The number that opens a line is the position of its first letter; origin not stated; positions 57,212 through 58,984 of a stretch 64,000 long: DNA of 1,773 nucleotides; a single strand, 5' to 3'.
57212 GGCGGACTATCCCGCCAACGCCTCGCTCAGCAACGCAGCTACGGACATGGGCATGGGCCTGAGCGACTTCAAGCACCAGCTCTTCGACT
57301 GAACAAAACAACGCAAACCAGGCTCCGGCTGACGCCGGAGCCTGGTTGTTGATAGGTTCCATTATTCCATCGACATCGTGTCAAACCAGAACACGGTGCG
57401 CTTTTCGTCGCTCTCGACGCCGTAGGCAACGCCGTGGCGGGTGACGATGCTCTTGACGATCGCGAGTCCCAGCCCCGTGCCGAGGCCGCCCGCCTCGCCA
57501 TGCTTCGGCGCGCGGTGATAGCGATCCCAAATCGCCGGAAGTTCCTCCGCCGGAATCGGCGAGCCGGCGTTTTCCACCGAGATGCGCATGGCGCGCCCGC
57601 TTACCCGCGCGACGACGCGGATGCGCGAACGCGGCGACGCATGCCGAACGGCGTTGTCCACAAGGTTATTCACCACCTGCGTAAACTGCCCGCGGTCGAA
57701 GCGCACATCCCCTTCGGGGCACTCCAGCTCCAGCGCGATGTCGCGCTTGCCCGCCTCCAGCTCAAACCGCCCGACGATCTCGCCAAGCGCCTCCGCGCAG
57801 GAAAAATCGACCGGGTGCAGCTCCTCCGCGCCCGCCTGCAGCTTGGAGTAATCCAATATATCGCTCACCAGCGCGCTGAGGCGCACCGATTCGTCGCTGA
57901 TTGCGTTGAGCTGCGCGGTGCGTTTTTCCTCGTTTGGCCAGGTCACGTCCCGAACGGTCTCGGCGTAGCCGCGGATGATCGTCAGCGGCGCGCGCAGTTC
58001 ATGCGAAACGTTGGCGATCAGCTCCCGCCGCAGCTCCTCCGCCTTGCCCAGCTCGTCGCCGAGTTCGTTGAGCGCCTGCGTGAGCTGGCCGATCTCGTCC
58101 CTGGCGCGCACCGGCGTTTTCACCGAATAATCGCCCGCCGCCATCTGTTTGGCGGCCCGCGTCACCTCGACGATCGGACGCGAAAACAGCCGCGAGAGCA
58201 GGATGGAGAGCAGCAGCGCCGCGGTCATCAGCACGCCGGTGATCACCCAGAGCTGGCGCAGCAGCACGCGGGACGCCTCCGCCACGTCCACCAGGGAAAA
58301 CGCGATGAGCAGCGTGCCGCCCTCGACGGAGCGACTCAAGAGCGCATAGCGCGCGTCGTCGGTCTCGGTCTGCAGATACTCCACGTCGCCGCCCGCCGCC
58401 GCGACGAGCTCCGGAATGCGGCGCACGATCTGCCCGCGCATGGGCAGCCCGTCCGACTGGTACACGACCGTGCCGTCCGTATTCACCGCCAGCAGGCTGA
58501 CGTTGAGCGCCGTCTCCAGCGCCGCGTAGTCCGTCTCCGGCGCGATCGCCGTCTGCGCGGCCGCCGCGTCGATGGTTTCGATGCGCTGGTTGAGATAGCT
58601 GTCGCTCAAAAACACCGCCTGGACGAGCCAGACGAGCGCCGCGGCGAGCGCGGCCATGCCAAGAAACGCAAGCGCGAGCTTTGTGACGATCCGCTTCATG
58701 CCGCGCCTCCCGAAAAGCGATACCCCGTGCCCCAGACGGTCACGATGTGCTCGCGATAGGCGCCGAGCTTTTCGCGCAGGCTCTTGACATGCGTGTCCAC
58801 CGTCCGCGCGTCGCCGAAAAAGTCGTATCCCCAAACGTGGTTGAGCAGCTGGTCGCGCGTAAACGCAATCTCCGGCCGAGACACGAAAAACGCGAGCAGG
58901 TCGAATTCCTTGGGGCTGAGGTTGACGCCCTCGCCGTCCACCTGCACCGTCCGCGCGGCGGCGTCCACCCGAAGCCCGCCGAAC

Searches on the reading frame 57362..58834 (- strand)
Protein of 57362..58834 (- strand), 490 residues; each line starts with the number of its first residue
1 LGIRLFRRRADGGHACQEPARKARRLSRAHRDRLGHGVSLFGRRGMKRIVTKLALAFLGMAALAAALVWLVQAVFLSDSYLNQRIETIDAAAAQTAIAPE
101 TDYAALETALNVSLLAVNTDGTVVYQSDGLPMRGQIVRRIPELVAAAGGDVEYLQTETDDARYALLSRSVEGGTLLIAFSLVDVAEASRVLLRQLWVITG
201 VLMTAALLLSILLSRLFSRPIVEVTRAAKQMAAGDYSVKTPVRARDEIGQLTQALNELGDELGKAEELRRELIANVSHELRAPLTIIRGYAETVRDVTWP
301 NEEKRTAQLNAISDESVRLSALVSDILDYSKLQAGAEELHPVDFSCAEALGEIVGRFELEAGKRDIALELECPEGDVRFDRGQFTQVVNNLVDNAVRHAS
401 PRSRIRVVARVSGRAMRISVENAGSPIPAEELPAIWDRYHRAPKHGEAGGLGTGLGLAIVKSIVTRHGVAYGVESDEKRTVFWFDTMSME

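Call 82: search_protein_families(library=pfam, proteins=[window:57362-58834:-], max_evalue=0.001)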
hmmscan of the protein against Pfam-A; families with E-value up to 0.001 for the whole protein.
window:57362-58834:- (490 aa): 5 families
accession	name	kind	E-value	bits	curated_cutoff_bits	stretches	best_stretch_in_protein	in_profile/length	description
PF02518.31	HATPase_c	-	9.4e-20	71.6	26.4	1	381-484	3-105/111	Histidine kinase-, DNA gyrase B-, and HSP90-like ATPase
PF00512.31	HisKA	-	4.6e-18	65.5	26.9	1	269-335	2-66/66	His Kinase A (phospho-acceptor) domain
PF00672.30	HAMP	-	5.5e-14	52.6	25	1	212-262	1-51/53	HAMP domain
PF13581.12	HATPase_c_2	-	0.00014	22.3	27.4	1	387-468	35-113/127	Histidine kinase-like ATPase domain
PF16736.11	sCache_like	-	0.00049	20.8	27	0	104-165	37-100/117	Single Cache-like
